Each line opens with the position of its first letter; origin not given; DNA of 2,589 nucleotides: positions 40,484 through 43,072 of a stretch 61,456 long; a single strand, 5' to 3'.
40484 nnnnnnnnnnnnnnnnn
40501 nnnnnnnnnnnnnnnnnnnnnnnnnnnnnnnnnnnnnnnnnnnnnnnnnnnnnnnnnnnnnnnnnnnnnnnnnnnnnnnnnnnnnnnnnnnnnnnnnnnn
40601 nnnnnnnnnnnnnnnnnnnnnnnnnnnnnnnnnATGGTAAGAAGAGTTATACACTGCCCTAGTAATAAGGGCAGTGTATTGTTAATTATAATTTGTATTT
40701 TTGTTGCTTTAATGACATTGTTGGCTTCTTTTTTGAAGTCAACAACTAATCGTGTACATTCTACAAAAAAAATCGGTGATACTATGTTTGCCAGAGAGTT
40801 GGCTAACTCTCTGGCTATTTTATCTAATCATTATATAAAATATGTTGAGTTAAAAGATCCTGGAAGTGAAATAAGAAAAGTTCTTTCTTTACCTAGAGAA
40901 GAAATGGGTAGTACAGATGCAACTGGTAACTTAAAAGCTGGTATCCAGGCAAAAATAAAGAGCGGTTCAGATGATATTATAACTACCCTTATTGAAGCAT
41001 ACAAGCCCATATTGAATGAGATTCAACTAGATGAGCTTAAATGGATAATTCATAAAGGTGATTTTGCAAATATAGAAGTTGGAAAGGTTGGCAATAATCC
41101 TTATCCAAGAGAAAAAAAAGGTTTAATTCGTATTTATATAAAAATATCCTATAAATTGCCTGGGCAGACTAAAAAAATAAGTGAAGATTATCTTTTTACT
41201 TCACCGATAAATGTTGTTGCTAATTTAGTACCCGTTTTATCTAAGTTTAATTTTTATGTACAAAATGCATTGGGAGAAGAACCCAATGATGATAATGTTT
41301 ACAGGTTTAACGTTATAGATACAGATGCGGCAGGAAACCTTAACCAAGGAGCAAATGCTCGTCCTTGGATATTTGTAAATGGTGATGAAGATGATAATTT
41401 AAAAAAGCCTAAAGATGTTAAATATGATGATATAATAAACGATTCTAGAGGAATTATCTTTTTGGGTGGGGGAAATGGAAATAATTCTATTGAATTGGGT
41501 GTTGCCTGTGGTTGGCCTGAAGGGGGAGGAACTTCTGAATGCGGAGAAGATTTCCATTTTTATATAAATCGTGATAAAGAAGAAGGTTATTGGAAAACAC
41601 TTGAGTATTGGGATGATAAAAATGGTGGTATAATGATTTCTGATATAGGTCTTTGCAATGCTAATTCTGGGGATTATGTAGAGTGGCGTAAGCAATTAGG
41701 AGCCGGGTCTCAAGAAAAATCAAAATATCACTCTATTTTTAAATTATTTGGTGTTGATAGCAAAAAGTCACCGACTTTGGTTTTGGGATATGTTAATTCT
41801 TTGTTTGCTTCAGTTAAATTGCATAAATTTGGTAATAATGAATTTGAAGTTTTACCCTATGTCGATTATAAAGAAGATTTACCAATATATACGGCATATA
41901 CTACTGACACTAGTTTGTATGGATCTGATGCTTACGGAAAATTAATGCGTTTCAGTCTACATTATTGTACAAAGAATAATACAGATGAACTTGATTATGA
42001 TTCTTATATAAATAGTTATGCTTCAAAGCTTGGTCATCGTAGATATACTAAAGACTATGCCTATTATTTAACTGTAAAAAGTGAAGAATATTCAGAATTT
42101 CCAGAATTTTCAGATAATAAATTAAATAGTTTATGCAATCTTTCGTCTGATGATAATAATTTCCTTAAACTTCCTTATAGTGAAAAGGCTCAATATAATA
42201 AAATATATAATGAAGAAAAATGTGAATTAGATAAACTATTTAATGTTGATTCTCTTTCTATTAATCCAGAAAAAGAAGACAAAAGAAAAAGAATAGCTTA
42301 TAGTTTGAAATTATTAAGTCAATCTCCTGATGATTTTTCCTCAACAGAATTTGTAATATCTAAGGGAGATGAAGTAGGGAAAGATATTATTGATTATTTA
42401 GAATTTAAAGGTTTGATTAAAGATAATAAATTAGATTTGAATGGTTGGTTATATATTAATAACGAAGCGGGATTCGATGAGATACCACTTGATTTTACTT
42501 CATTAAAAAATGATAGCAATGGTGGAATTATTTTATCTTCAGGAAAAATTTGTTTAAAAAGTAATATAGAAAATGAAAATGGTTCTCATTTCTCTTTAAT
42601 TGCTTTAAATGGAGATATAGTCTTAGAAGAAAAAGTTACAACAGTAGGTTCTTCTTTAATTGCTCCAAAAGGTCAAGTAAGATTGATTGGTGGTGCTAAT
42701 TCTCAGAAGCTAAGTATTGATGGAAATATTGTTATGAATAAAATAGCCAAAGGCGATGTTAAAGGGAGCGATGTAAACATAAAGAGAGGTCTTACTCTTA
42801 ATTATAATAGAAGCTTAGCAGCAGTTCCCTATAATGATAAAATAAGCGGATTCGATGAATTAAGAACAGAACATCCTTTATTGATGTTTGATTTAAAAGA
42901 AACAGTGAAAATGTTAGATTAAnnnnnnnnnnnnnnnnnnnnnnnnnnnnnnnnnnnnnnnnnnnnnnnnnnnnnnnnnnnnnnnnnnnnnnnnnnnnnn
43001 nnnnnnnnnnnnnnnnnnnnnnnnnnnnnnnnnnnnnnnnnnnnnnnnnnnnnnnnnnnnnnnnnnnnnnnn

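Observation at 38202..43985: Six-gene operon joining SH3b/NlpC-P60-like wall-hydrolase proteins to a pseudopilin set, with no pilus machinery nearby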

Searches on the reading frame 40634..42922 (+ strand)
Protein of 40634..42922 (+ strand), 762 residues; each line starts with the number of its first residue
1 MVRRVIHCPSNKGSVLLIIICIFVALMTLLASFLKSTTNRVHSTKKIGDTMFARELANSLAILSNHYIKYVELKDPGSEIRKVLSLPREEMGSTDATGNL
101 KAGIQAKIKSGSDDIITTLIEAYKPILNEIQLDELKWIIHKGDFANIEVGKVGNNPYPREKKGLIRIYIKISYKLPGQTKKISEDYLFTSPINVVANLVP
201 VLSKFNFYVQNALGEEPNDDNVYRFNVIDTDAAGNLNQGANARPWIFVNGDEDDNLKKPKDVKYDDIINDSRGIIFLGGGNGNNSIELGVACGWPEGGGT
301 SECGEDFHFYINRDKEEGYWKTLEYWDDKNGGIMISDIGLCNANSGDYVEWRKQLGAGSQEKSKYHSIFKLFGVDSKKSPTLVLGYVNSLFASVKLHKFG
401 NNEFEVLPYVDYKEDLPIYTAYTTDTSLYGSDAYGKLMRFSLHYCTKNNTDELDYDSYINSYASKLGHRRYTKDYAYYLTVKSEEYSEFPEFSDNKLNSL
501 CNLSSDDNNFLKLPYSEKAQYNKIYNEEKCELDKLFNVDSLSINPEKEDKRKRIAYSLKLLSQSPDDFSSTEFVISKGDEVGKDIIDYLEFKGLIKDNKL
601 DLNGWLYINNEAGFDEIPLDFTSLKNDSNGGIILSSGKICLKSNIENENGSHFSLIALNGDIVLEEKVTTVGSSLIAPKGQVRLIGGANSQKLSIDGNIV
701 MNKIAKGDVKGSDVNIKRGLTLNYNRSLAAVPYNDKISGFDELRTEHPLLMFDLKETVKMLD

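Call 3: search_protein_families(library=pfam, proteins=[window:40634-42922:+], max_evalue=1)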
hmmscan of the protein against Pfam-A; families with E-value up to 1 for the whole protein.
window:40634-42922:+ (762 aa): 1 family
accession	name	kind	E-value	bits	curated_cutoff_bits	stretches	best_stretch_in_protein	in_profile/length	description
PF03463.20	eRF1_1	-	0.21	12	23.8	1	547-655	5-97/123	eRF1 domain 1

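Call 4: search_protein_families(library=ncbifam, proteins=[window:40634-42922:+], max_evalue=1)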
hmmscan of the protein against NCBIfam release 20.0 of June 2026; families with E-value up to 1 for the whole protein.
window:40634-42922:+ (762 aa): 0 families

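Call 10: find_homologous_proteins(query=window:40634-42922:+, max_evalue=0.001)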
Query window:40634-42922:+ (762 aa): 83 proteins with E <= 0.001 among 8000 candidates.
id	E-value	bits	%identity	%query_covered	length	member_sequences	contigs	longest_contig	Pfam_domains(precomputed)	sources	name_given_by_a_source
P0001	0.0e+0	1729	100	100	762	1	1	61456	-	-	-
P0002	0.0e+0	1446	82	100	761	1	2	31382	-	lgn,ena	-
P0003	0.0e+0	1391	81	100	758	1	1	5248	-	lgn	-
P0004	1.3e-185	637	47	99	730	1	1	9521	-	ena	-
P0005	1.7e-184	634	47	99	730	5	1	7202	-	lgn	-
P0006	1.3e-183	631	47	99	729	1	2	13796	-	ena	-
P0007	2.0e-183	630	47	99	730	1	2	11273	-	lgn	-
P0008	4.0e-182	626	46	99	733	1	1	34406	-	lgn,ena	-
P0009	6.9e-182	625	46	99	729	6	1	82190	-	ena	-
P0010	3.2e-177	610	44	99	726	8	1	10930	-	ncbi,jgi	jgi:hypothetical protein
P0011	4.4e-177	609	44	99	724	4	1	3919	-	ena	-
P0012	5.9e-172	592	44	99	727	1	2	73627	-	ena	-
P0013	1.6e-165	571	42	100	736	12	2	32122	-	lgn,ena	-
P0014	5.9e-163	562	42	96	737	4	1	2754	-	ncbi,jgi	jgi:hypothetical protein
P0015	5.5e-161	556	42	97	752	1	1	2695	-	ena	-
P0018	2.2e-153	531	41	100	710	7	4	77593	-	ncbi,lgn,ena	-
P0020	1.1e-150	522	42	100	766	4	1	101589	-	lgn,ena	-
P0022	3.5e-150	520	42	100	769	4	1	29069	-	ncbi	-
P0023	1.0e-149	519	42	100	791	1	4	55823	-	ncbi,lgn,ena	-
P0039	7.5e-143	496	41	100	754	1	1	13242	-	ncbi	-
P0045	1.8e-137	478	39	99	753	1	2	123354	-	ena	-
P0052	9.2e-132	459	38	96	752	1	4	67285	-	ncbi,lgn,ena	-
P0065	3.4e-122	428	38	98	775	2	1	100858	-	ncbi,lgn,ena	-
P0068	5.1e-115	404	36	99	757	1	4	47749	-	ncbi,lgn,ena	-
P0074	6.8e-73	265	32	99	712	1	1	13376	-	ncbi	-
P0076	2.1e-69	253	34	53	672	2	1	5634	-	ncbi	-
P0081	4.3e-53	199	28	96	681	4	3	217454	-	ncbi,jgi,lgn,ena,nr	ncbi:MAG TPA: hypothetical protein PLU72_02515 [Candidatus Ozemobacteraceae bacterium]|nr:hypothetic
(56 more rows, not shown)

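Call 11: find_encoding_contigs(protein=P0081, flank=10000, max_places=3)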
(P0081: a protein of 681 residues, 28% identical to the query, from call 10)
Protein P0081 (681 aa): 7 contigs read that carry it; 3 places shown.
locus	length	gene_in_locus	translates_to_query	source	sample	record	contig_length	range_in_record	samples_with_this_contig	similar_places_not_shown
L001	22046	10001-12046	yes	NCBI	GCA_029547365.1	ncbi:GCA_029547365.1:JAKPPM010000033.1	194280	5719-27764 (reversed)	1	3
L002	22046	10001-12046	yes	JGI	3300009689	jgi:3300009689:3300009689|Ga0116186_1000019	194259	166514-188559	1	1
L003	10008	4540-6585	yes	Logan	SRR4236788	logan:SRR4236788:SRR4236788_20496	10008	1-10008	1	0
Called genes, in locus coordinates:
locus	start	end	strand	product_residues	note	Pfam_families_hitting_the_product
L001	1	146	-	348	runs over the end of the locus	PF13401:AAA_22 (faint), PF01695:IstB_IS21 (weak), PF00270:DEAD (faint), PF02562:PhoH, PF13245:AAA_19 (weak), PF13604:AAA_30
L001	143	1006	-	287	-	PF03193:RsgA_GTPase (weak), PF01926:MMR_HSR1, PF02421:FeoB_N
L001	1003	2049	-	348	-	PF10502:Peptidase_S26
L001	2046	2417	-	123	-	PF01245:Ribosomal_L19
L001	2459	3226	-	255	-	PF01746:tRNA_m1G_MT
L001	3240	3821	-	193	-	PF01782:RimM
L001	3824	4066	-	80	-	PF13083:KH_KhpA-B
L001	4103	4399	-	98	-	PF00886:Ribosomal_S16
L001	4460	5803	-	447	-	PF02881:SRP54_N, PF06414:Zeta_toxin (weak), PF13401:AAA_22, PF00448:SRP54, PF02978:SRP_SPB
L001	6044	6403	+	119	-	-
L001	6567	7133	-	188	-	-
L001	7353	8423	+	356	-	PF01087:GalP_UDP_transf, PF16285:DUF4931_N, PF16268:DUF4921, PF02744:GalP_UDP_tr_C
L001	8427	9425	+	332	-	PF01087:GalP_UDP_transf, PF16268:DUF4921 (faint), PF01230:HIT (faint), PF02744:GalP_UDP_tr_C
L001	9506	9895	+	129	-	PF08239:SH3_3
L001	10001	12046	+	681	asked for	-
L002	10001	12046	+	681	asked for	-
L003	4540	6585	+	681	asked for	-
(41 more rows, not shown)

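Call 12: find_encoding_contigs(protein=P0009, flank=10000, max_places=2)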
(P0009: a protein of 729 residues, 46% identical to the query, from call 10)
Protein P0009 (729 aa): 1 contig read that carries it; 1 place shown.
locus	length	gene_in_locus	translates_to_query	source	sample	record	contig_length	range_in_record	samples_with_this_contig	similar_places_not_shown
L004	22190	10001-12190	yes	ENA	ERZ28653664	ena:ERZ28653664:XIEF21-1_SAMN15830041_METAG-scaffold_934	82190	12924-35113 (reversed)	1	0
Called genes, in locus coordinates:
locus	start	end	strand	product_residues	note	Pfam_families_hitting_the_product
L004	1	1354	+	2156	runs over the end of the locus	PF00672:HAMP (weak), PF00211:Guanylate_cyc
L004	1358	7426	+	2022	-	PF00672:HAMP (weak), PF00211:Guanylate_cyc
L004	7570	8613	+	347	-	PF08239:SH3_3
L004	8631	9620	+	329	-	-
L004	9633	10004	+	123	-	PF06347:SH3_4, PF08239:SH3_3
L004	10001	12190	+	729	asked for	-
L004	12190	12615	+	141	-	-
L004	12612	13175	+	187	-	PF07963:N_methyl (weak)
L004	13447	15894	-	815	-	PF13646:HEAT_2 (weak)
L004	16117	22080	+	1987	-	PF00211:Guanylate_cyc, PF00672:HAMP (weak), PF00211:Guanylate_cyc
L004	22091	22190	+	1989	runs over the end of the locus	PF00672:HAMP (faint), PF00211:Guanylate_cyc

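Call 13: list_cluster_members(proteins=[P0010, P0018, P0022, P0023, P0039, P0052, P0065, P0068, P0074, P0076])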
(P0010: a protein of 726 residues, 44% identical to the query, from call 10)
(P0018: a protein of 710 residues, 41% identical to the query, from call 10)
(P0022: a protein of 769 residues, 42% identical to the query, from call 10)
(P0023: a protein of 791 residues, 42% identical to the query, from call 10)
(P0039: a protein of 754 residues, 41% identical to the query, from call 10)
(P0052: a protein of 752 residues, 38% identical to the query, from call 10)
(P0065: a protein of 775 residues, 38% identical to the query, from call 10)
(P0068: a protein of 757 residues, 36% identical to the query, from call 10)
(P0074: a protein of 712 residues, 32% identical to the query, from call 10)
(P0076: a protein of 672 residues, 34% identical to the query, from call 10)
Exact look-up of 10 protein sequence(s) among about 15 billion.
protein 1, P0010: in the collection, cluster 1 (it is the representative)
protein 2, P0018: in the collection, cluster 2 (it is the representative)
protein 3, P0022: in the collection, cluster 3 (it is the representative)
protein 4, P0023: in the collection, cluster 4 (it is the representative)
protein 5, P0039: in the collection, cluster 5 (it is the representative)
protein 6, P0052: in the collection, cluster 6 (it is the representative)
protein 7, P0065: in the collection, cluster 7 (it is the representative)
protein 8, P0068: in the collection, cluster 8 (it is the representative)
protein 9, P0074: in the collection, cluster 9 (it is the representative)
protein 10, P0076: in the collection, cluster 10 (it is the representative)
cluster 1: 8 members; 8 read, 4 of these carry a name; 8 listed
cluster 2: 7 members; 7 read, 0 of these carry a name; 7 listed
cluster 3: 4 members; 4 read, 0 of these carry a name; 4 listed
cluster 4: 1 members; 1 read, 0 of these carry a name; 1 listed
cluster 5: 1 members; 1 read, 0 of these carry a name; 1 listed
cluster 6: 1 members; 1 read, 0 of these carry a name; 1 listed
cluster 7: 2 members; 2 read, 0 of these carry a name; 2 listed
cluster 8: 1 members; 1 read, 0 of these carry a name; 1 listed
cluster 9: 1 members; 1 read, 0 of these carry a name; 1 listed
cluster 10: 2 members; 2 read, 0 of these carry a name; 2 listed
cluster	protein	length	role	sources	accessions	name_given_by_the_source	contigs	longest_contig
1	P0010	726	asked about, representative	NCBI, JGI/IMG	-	hypothetical protein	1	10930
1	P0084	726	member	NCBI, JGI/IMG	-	hypothetical protein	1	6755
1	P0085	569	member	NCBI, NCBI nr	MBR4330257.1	MAG: hypothetical protein IKP71_10435, partial [Candidatus Riflebacteria bacterium] | hypothetical protein [Candidatus Riflebacteria bacterium]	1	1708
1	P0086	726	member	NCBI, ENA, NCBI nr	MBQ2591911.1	MAG: hypothetical protein II567_01345 [Candidatus Riflebacteria bacterium] | hypothetical protein [Candidatus Riflebacteria bacterium]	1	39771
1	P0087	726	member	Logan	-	-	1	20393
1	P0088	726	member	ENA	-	-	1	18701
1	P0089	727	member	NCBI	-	-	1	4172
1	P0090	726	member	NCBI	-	-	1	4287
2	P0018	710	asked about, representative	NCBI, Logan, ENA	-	-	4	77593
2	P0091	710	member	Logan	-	-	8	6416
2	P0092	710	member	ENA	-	-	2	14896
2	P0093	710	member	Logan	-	-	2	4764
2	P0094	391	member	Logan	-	-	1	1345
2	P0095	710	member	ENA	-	-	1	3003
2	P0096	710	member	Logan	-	-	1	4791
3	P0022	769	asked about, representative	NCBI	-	-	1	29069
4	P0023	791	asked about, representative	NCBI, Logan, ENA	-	-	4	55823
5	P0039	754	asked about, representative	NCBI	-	-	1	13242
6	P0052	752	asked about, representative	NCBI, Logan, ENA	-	-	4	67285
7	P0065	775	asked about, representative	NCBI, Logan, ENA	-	-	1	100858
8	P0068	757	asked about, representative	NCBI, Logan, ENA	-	-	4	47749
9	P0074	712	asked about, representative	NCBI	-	-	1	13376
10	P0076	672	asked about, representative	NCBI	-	-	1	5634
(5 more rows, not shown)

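Call 16: find_related_loci(query=A1, collection=genome_contigs, flank=10000)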
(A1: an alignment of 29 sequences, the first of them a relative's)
Query A1 (762 aa) in genome_contigs; peptide patterns used: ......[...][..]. (x = any residue, [..] = any of these).
73 stretches matched a pattern; 50 encode a relative of the query (tblastn E <= 1e-3); 48 distinct loci.
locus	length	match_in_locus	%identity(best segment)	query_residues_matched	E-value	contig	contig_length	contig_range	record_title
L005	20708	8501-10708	42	1-762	1e-172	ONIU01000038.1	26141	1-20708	uncultured bacterium isolate RUG334 genome assembly, contig: scaffold_1703, whole genome shotgun sequence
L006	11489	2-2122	42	32-762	2e-161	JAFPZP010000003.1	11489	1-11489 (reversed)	MAG: Candidatus Riflebacteria bacterium isolate RGIG1619 Goat_Abomasum.Co__c22317, whole genome shotgun sequence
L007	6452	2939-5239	42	1-762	7e-161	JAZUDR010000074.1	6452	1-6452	MAG: Candidatus Avigastranaerophilus sp. isolate T1900045308_TH20190078.MAGScoT_cleanbin_000020 SGB_6197_k141_739758, wh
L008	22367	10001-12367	42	2-762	6e-152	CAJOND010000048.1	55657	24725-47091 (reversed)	Candidatus Riflebacteria bacterium isolate Reindeer_2_mag_167 genome assembly, contig: scaffold_1653, whole genome shotg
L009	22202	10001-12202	43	5-762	4e-151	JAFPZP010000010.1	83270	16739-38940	MAG: Candidatus Riflebacteria bacterium isolate RGIG1619 Goat_Abomasum.Co__c231170, whole genome shotgun sequence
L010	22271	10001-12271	40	1-762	2e-143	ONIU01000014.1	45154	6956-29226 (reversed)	uncultured bacterium isolate RUG334 genome assembly, contig: scaffold_717, whole genome shotgun sequence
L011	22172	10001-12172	39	31-762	1e-132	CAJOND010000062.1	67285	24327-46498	Candidatus Riflebacteria bacterium isolate Reindeer_2_mag_167 genome assembly, contig: scaffold_2228, whole genome shotg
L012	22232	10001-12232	38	30-761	3e-130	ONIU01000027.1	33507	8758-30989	uncultured bacterium isolate RUG334 genome assembly, contig: scaffold_1059, whole genome shotgun sequence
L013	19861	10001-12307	42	1-762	2e-160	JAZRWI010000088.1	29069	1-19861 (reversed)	MAG: Candidatus Avigastranaerophilus sp. isolate T1900044952_TA20190005.MAGScoT_cleanbin_000022 SGB_3702_k141_1172042, w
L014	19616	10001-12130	41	1-762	6e-159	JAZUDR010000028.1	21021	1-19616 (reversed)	MAG: Candidatus Avigastranaerophilus sp. isolate T1900045308_TH20190078.MAGScoT_cleanbin_000020 SGB_6197_k141_1515898, w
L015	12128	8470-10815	36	6-761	3e-115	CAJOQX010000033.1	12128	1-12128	Candidatus Riflebacteria bacterium isolate Rumen_Coassembly_mag_344 genome assembly, contig: k87_1131928, whole genome s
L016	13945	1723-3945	35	4-760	7e-110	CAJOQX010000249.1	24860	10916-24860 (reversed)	Candidatus Riflebacteria bacterium isolate Rumen_Coassembly_mag_344 genome assembly, contig: k87_12232785, whole genome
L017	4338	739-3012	35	10-760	4e-109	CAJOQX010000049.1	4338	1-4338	Candidatus Riflebacteria bacterium isolate Rumen_Coassembly_mag_344 genome assembly, contig: k87_2210593, whole genome s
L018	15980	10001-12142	42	31-762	1e-160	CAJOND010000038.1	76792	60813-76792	Candidatus Riflebacteria bacterium isolate Reindeer_2_mag_167 genome assembly, contig: scaffold_1210, whole genome shotg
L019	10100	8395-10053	37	1-564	4e-86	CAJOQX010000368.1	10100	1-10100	Candidatus Riflebacteria bacterium isolate Rumen_Coassembly_mag_344 genome assembly, contig: k87_22779589, whole genome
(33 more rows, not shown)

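Call 31: predict_structure(alignment_id=A1)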
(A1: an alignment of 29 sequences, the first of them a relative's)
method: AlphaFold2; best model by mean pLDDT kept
length: 762 residues; sequences in the alignment: 29
mean_pLDDT: 84.3   pTM: 0.85
mean pLDDT of the five models: 84.3, 83.8, 82.6, 81.7, 81.7
residues with pLDDT >= 90: 382; 70-90: 252; 50-70: 104; < 50: 24
segments of 3 or more residues with pLDDT < 50: 1-14, 569-571
pLDDT, mean of each block of 10 residues (from residue 1): 33 55 67 50 64 89 93 91 93 89 86 85 84 95 93 91 96 84 93 96 96 69 83 87 89 69 90 91 87 63 67 61 80 88 85 88 90 65 92 90 88 93 87 89 92 93 92 84 70 91 85 90 92 94 90 92 62 60 89 90 94 91 92 96 93 96 95 97 91 95 75 74 93 68 87 92 75
secondary structure, 60 per line:
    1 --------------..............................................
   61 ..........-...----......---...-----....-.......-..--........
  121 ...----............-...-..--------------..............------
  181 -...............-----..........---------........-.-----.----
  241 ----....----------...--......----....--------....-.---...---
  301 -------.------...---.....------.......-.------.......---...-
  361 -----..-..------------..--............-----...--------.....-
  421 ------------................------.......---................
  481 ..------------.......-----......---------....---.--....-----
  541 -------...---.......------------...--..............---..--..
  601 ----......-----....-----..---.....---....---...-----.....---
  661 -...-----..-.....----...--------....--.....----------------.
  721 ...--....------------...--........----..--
elements in order (helices of 4 or more, strands of 3 or more residues): H15-70 H79-84 E96-99 H101-107 H115-123 E128-139 E161-174 E182-196 E205-211 H221-225 E226-228 E245-248 H264-269 E274-277 E286-289 E321-325 E332-338 H347-353 E387-398 E404-406 H415-419 H433-448 H455-461 E465-470 H471-482 H495-501 H507-511 H522-525 H532-535 E554-560 E573-575 H578-591 E605-610 E616-619 E630-634 E638-641 E645-647 E653-657 E662-664 E673-677 E682-684 E693-696 E699-703 E720-723 H726-729 E750-754
